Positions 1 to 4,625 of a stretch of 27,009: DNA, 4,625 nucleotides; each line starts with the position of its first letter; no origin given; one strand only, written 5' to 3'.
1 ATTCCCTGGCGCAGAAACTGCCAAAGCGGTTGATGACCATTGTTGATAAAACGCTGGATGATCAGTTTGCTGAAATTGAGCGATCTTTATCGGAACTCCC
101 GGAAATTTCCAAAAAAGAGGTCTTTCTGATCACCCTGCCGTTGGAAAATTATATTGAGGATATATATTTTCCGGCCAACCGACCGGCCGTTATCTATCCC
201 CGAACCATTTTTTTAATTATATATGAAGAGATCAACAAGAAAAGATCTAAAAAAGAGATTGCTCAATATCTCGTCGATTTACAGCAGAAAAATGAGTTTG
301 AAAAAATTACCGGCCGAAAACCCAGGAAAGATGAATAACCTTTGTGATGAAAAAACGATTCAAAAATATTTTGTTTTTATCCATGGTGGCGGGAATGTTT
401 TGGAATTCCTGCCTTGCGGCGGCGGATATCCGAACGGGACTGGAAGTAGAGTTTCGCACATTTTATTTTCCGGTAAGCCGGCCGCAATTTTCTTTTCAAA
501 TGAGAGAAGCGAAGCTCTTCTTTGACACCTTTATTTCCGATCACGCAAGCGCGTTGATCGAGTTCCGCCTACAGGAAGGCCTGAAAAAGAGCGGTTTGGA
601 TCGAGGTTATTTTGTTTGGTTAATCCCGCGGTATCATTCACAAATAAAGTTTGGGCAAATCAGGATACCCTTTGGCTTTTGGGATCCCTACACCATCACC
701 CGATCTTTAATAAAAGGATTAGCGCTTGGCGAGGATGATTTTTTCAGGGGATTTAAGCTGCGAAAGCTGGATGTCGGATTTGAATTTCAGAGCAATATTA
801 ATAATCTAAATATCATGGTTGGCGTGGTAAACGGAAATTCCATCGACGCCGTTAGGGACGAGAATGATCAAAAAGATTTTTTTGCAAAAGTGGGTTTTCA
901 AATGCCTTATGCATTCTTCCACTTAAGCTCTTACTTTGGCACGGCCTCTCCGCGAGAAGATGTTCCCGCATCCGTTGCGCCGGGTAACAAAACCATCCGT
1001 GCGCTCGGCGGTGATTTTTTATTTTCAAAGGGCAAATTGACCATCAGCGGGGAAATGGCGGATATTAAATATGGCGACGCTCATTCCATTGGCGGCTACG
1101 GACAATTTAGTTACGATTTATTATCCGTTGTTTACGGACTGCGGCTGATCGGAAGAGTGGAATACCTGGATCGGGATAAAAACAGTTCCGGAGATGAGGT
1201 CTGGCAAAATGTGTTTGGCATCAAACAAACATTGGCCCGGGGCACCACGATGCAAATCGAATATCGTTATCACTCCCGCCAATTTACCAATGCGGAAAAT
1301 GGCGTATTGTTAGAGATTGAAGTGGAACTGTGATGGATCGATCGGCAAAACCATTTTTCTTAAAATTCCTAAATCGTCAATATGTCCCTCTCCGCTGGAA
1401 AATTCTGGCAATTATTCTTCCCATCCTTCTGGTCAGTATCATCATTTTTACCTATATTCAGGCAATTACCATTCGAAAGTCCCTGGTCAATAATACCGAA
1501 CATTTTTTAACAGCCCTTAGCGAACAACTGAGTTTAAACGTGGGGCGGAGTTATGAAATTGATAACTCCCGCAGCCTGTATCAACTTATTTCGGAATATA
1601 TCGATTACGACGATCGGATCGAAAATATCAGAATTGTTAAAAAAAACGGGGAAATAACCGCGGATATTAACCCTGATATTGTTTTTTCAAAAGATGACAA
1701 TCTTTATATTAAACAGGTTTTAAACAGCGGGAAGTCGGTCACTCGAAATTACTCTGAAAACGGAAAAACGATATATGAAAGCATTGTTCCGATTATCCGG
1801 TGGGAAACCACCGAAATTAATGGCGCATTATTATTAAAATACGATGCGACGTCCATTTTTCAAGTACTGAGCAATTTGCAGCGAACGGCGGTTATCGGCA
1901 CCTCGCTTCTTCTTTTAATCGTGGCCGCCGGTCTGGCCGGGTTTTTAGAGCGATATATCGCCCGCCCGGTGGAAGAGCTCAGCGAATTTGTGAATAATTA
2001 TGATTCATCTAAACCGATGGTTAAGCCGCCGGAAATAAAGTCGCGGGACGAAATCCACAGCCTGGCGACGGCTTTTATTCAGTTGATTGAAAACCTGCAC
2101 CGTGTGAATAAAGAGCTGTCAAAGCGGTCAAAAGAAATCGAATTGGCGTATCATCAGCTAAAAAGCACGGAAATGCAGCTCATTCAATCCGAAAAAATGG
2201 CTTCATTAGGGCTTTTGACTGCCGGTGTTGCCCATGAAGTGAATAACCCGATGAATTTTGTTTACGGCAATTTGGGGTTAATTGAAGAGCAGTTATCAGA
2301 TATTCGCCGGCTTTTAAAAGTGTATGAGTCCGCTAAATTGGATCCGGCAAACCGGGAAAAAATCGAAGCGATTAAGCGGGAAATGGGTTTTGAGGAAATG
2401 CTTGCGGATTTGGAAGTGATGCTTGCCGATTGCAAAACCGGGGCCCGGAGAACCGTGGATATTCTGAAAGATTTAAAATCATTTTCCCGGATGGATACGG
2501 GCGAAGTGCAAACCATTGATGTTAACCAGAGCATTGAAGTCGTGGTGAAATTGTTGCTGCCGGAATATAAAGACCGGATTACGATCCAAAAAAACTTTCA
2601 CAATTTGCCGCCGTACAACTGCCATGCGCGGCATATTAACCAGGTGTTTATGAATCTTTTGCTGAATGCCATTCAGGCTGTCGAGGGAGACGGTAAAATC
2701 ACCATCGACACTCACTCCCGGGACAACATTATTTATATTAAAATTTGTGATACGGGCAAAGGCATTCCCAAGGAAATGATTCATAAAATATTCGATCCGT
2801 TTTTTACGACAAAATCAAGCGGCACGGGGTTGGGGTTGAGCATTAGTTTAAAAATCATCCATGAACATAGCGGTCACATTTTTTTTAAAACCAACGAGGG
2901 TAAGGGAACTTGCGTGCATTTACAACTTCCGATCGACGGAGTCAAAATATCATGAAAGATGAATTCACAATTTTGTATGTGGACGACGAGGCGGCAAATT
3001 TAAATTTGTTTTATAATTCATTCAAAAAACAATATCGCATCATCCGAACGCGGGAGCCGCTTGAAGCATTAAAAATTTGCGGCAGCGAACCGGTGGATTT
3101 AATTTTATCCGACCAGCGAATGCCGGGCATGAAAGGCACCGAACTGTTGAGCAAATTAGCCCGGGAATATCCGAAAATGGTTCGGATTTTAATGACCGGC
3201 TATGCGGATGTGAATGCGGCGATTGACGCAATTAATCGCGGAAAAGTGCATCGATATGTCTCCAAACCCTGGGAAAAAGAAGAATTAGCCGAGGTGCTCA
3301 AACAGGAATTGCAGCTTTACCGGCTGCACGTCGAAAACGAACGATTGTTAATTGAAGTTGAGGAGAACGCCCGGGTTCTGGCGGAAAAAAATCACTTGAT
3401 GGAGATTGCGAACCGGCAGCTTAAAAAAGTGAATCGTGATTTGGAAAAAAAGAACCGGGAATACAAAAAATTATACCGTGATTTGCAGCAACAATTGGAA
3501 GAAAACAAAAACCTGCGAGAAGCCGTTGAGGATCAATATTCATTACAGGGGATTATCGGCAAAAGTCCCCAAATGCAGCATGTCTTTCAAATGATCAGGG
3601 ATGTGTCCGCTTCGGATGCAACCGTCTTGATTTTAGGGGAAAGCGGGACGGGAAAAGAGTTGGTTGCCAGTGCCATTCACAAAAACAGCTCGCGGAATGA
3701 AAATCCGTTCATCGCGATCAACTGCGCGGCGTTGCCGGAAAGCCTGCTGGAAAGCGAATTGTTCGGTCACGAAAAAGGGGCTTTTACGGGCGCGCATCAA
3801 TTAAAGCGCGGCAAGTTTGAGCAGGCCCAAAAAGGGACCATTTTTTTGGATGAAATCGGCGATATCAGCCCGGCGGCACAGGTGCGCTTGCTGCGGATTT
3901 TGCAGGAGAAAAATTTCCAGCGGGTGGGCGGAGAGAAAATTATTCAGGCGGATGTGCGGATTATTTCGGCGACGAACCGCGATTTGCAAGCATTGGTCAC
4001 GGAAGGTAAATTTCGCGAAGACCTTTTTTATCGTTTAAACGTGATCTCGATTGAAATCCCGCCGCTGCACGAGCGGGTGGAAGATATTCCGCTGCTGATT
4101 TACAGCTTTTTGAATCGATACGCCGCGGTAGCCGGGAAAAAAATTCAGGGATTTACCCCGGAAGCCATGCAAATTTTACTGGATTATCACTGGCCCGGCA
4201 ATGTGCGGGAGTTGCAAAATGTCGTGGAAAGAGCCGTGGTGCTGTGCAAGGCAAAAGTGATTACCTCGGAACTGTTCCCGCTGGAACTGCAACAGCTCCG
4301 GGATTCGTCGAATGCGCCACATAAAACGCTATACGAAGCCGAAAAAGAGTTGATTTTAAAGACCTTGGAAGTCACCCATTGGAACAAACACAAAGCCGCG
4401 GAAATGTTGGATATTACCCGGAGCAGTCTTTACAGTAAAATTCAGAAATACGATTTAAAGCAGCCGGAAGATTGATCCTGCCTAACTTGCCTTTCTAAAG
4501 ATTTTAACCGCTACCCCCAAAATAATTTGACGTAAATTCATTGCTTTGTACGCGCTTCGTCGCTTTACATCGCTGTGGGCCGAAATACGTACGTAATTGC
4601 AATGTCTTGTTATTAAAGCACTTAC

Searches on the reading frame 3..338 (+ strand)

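Call 86: search_protein_families(library=pfam, proteins=[window:3-338:+], max_evalue=0.05)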
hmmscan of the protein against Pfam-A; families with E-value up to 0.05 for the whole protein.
window:3-338:+ (111 aa): 1 family
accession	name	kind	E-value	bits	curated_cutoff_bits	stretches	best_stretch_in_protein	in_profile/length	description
PF05418.16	Apo-VLDL-II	-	0.047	14.6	23.4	0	60-96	10-44/80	Apovitellenin I (Apo-VLDL-II)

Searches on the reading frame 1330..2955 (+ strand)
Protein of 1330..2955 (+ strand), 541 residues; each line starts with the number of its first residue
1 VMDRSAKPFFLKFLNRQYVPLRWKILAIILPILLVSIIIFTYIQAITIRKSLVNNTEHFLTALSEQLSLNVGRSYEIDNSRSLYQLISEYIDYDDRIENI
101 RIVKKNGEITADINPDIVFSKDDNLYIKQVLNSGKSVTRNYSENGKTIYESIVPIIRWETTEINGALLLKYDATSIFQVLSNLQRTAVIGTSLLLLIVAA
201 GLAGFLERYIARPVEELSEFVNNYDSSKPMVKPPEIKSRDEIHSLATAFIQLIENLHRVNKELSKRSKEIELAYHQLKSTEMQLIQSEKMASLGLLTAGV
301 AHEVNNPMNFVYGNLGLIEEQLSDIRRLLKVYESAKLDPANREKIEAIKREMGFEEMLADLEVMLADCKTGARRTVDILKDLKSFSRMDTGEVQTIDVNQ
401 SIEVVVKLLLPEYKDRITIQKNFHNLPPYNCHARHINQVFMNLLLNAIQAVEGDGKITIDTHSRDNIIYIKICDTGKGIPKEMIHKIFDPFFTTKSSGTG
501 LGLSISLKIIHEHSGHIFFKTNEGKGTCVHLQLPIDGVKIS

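Call 4: search_protein_families(library=pfam, proteins=[window:1330-2955:+], max_evalue=0.01)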
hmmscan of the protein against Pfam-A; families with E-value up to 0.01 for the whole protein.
window:1330-2955:+ (541 aa): 5 families
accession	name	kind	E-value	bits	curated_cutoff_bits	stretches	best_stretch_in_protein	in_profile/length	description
PF02518.31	HATPase_c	-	9.2e-26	90.9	26.4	1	433-535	3-109/111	Histidine kinase-, DNA gyrase B-, and HSP90-like ATPase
PF00512.31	HisKA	-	2.6e-07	31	26.9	1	293-391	2-66/66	His Kinase A (phospho-acceptor) domain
PF14501.12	HATPase_c_5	-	1.6e-05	25.2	22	1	436-524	6-93/102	GHKL domain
PF23846.1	Cache_WalK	-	9.6e-05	23.2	27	1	85-169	4-90/92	WalK sensor protein kinase Chache domain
PF00672.30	HAMP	-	0.00052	20.7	25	1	206-257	2-52/53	HAMP domain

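Call 5: search_protein_families(library=ncbifam, proteins=[window:1330-2955:+], max_evalue=0.001)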
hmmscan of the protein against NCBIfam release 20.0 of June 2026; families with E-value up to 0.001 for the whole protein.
window:1330-2955:+ (541 aa): 84 families (the best 25 are shown)
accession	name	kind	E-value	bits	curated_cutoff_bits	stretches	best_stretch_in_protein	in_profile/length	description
NF038348.1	T2SS_HK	subfamily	2.3e-63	214.5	450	1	201-535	246-573/574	histidine kinase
NF008468.0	PRK11360.1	equivalog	3.2e-60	204.2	646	2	375-536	444-609/616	two-component system sensor histidine kinase AtoS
NF033092.0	HK_WalK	equivalog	3.3e-43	148.2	725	2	369-535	416-594/594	cell wall metabolism sensor histidine kinase WalK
NF052574.1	HisKinEspCMyxo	equivalog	4.7e-42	144.1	1200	2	351-535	445-637/785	serine histidine kinase EspC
NF007688.0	PRK10364.1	equivalog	4.7e-40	137.7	479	2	378-536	292-452/460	two-component system sensor histidine kinase ZraS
NF052573.1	HisKinEspAMyxo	equivalog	1.3e-37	129.3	1400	1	280-534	371-610/755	serine histidine kinase EspA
NF047497.1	HK_LIC_12097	equivalog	5.1e-34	117.6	500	2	360-534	190-365/367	LIC_12097 family sensor histidine kinase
NF010411.0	PRK13837.1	equivalog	9.3e-33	113.2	647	1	372-535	496-675/828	two-component system VirA-like sensor kinase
NF047794.1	HisKinPtgB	equivalog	2.4e-32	112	1000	2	361-532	479-652/656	two-component system sensor histidine kinase PgtB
NF053867.1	SprKinKinDBac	equivalog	8.9e-30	103.6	775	1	417-535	379-497/500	sporulation kinase KinD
NF046044.1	PnpS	equivalog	1.5e-29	103.2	400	1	372-534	217-390/390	two-component system histidine kinase PnpS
NF047466.1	hybrid_RR_LvrB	exception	2.6e-29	102.5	500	2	367-535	193-376/377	hybrid histidine kinase/response regulator LvrB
NF046026.1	HisKinCckACaul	equivalog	1e-28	99.9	1000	2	365-536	341-533/678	cell cycle histidine kinase CckA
NF040750.1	tetrathio_HK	equivalog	2.4e-28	99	750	2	361-523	376-542/555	tetrathionate respiration histidine kinase TtrS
NF011874.0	PRK15347.1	equivalog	1e-27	96.6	852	2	436-536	514-615/921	two component system sensor kinase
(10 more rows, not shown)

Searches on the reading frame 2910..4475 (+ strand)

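Call 4: search_protein_families(library=pfam, proteins=[window:2910-4475:+], max_evalue=0.01)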
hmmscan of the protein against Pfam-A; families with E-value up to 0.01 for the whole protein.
window:2910-4475:+ (521 aa): 11 families
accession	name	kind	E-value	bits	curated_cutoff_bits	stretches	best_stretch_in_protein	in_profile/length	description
PF00158.32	Sigma54_activat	-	3.1e-75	251.9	20.2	1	215-382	1-168/168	Sigma-54 interaction domain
PF25601.1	AAA_lid_14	-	7.5e-29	99.8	27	1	388-470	2-84/87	AAA+ ATPase lid domain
PF14532.12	Sigma54_activ_2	-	1.9e-26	93.4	25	1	216-386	1-138/138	Sigma-54 interaction domain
PF00072.30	Response_reg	-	4.9e-20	72.2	30.2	1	21-130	1-110/111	Response regulator receiver domain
PF02954.25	HTH_8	-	9.7e-15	54.5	22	1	475-514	3-42/42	Bacterial regulatory protein, Fis family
PF07728.20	AAA_5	-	8e-09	36.1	22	1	239-357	2-123/139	AAA domain (dynein-related subfamily)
PF07724.20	AAA_2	-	2.7e-07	31.2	27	1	237-365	4-133/166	AAA domain (Cdc48 subfamily)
PF00004.35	AAA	-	2.8e-06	28.3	21.2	1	239-359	1-111/131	ATPase family associated with various cellular activities (AAA)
PF13191.12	AAA_16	-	9.5e-05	23.4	32.6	1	216-332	3-121/167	AAA ATPase domain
PF01078.27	Mg_chelatase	-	0.0011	18.9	20.3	0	294-356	93-157/207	Magnesium chelatase, subunit ChlI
PF06068.19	TIP49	-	0.0011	18.6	23.8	1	209-273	20-86/347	TIP49 P-loop domain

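Call 5: search_protein_families(library=ncbifam, proteins=[window:2910-4475:+], max_evalue=0.001)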
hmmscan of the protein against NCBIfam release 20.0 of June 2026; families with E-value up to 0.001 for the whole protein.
window:2910-4475:+ (521 aa): 80 families (the best 25 are shown)
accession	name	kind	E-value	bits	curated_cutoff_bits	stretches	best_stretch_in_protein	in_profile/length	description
NF008469.0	PRK11361.1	equivalog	4.1e-138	461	714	2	191-517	121-457/461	acetoacetate metabolism transcriptional regulator AtoC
TIGR01818.1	ntrC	equivalog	2.7e-123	412.2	558.6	2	197-469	118-390/463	nitrogen regulation protein NR(I)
NF007689.0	PRK10365.1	equivalog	3.2e-123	411.8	760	2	165-512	90-440/441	sigma-54-dependent response regulator transcription factor ZraR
TIGR02915.1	PEP_resp_reg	equivalog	6.2e-122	407.6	502.6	2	192-517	119-445/445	PEP-CTERM-box response regulator transcription factor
TIGR01817.1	nifA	equivalog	1.4e-121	406.9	528.85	1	151-465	131-447/534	nif-specific transcriptional activator NifA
NF041552.1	TF_PrdR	equivalog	8.1e-119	397.5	795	1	181-515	233-577/577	sigma-54 dependent transcriptional regulator PrdR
NF038308.1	RNA_repair_RtcR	equivalog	1.6e-108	363.8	650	1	93-501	55-498/530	RNA repair transcriptional activator RtcR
NF011695.0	PRK15115.1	equivalog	6.5e-108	361.3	763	2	186-517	112-439/445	two-component system response regulator GlrR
NF041946.1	LuxO_transreg_Vib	equivalog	5.4e-106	355.2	800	2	192-469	112-389/463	quorum-sensing sigma-54 dependent transcriptional regulator LuxO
NF008176.1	PRK10923.1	equivalog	3.6e-102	342.4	620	2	204-467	129-392/469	nitrogen regulation protein NR(I)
NF003451.0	PRK05022.1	equivalog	7.5e-101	338.4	476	1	164-513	141-507/512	nitric oxide reductase transcriptional regulator NorR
NF049963.1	RespRegFlgRCampy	domain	2.4e-98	329.8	750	2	207-516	129-429/429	fla regulon two-component system response regulator FlgR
NF011958.0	PRK15429.1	equivalog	3.3e-97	326.8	830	1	150-517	320-687/692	formate hydrogenlyase transcriptional activator FlhA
NF050807.1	TransRegFlbDCaul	equivalog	2.9e-96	323.1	750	1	213-515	118-439/454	sigma-54-dependent transcriptional regulator FlbD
NF041906.1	V4R_TF_MobR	exception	2.2e-93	313.6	999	1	192-514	210-544/544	phenol degradation transcriptional regulator MobR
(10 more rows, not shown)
